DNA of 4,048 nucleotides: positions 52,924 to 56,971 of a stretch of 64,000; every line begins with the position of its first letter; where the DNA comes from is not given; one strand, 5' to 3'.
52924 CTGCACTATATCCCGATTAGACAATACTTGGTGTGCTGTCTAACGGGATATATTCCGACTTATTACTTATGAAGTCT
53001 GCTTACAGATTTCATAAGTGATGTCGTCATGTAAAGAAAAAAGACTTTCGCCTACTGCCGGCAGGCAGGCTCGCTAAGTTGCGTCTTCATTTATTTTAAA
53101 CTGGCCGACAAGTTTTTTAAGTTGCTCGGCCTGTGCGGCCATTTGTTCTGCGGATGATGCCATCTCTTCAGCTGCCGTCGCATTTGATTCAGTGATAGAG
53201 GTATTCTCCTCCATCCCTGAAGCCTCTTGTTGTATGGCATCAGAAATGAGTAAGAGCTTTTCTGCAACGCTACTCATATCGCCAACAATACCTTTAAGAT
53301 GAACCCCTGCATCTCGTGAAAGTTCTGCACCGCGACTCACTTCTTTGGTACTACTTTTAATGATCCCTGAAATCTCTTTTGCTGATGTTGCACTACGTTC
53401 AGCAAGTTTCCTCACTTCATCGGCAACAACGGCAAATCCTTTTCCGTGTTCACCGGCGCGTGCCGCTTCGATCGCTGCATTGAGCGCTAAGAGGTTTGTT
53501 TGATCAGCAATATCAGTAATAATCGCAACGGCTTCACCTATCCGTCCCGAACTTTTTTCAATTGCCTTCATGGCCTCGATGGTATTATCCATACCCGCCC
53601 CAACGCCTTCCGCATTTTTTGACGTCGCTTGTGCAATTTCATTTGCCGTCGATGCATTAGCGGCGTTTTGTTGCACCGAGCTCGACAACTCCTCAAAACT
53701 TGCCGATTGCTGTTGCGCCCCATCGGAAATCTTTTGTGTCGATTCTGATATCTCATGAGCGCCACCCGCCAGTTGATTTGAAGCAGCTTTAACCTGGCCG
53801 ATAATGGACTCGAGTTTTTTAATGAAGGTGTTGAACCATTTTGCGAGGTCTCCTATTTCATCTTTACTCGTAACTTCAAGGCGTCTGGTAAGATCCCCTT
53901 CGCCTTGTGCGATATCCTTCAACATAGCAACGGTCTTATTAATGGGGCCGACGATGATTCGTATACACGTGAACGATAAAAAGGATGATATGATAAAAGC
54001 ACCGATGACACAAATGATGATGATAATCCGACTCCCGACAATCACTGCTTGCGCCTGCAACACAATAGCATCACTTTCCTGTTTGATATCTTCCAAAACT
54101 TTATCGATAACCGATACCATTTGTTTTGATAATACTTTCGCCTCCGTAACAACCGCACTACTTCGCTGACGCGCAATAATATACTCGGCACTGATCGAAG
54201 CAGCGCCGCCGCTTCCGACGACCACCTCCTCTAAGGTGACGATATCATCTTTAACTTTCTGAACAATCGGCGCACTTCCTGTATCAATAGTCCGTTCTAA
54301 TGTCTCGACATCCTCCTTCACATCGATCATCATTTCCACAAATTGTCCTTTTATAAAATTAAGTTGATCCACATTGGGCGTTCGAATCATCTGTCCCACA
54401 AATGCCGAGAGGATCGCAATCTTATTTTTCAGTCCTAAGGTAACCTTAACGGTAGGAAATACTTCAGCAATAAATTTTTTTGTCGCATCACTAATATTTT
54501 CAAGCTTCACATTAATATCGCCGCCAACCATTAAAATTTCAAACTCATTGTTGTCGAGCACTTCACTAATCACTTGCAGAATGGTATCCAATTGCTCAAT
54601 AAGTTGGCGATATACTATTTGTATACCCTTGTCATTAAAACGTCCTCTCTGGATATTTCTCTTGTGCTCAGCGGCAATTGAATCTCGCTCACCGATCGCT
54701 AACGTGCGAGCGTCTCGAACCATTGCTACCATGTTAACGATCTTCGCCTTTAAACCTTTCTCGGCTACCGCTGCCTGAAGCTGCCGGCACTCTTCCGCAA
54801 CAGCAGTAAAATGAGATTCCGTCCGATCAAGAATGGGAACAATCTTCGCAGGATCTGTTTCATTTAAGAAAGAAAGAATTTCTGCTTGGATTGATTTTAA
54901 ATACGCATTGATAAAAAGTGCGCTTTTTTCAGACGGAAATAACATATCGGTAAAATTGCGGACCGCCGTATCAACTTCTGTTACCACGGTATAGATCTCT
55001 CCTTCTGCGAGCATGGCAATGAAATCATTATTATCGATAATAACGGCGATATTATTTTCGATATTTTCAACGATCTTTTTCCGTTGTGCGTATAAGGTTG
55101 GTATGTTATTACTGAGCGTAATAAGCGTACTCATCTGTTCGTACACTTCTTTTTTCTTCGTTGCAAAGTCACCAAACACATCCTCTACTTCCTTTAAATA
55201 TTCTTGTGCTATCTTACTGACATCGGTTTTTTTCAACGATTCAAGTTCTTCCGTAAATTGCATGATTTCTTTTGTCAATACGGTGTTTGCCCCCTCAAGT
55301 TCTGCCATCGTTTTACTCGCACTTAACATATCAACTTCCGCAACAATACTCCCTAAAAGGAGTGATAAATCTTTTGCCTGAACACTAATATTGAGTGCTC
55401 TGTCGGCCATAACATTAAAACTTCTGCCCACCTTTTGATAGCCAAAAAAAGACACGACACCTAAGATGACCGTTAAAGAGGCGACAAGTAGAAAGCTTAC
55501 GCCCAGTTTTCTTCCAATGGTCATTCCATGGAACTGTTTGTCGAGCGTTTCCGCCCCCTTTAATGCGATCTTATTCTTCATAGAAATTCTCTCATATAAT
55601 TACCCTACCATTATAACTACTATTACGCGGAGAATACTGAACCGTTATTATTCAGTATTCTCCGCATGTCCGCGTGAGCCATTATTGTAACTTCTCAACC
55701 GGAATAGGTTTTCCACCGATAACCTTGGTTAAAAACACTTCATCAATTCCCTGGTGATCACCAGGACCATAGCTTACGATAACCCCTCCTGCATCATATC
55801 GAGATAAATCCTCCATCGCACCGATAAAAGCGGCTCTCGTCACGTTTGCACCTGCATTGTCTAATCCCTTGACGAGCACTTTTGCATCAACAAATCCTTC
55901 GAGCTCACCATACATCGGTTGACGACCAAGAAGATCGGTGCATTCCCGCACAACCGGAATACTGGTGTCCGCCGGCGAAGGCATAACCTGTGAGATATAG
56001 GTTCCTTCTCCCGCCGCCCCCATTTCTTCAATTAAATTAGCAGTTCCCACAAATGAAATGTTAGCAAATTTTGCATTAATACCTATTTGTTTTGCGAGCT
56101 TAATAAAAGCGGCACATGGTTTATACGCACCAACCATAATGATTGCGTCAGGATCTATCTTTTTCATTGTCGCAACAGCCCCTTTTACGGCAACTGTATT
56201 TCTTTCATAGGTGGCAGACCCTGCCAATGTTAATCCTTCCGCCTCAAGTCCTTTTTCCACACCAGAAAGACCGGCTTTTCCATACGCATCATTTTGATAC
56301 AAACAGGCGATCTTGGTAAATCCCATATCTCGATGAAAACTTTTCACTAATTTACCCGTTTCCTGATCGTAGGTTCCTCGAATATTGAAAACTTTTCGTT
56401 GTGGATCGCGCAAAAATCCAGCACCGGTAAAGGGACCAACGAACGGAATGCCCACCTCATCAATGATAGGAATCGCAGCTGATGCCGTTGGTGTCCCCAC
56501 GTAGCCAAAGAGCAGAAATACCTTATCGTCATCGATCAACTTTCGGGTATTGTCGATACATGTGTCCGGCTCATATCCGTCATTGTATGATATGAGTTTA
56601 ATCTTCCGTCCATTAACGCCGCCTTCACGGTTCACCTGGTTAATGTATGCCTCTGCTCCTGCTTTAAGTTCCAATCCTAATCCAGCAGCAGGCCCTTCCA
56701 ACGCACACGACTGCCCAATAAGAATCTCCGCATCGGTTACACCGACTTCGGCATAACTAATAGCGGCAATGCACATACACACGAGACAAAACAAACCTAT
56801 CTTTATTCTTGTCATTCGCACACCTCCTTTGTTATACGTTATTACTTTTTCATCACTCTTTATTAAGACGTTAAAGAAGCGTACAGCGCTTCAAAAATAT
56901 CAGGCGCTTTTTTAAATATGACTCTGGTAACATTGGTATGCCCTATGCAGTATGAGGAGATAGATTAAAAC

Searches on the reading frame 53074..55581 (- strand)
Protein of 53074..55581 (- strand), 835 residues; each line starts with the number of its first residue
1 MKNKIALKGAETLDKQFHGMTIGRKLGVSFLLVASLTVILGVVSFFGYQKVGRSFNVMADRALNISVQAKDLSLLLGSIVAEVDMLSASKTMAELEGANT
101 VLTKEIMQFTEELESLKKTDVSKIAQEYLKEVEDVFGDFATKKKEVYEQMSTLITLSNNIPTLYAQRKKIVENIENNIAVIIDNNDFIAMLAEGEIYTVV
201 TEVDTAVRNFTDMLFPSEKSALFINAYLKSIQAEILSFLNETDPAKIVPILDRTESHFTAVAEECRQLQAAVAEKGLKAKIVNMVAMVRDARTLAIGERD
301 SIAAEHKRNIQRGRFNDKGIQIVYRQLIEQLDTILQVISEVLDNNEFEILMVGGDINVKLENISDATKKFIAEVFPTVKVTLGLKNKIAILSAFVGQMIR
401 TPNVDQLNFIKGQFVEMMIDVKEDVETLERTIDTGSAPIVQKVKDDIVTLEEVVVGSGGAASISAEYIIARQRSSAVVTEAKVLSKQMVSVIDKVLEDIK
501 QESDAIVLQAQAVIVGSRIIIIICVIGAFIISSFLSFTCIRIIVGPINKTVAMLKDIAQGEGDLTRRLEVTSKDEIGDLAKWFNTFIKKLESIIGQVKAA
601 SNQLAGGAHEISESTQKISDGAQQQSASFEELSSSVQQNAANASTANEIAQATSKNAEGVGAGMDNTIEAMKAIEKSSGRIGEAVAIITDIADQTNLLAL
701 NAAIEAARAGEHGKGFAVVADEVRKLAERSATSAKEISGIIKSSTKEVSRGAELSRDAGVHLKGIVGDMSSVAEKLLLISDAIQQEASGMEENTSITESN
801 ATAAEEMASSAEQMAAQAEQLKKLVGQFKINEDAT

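Call 54: search_protein_families(library=pfam, proteins=[window:53074-55581:-], max_evalue=0.0001)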
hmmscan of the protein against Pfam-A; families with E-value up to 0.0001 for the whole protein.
window:53074-55581:- (835 aa): 2 families
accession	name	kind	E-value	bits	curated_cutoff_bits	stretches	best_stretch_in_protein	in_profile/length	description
PF00015.26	MCPsignal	-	1.4e-40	139.4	34.6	1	648-798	2-167/172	Methyl-accepting chemotaxis protein (MCP) signalling domain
PF00672.30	HAMP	-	5.3e-13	49.5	25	1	540-591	3-52/53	HAMP domain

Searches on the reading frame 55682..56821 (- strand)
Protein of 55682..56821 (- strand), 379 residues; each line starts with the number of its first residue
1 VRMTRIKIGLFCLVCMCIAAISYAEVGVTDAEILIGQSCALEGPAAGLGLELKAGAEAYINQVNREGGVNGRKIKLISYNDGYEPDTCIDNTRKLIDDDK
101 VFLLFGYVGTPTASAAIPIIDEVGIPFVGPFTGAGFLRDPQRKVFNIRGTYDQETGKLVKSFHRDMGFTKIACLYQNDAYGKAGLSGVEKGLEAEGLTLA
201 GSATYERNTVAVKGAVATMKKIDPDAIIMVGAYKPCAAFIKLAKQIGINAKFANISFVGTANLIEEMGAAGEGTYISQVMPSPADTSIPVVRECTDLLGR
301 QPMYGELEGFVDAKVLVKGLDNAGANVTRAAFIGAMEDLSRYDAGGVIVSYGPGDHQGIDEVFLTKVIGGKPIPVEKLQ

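Call 54: search_protein_families(library=pfam, proteins=[window:55682-56821:-], max_evalue=0.0001)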
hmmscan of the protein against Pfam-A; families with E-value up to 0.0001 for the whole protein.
window:55682-56821:- (379 aa): 3 families
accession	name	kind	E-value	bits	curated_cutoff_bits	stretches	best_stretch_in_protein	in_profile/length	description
PF13458.12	Peripla_BP_6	-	1e-58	200.1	31.7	1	33-370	2-342/343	Periplasmic binding protein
PF01094.35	ANF_receptor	-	3.1e-13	49.9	25.4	1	60-255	10-210/353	Receptor family ligand binding region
PF13433.12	Peripla_BP_5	-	1.3e-10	41.3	27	1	41-267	9-233/363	Periplasmic binding protein domain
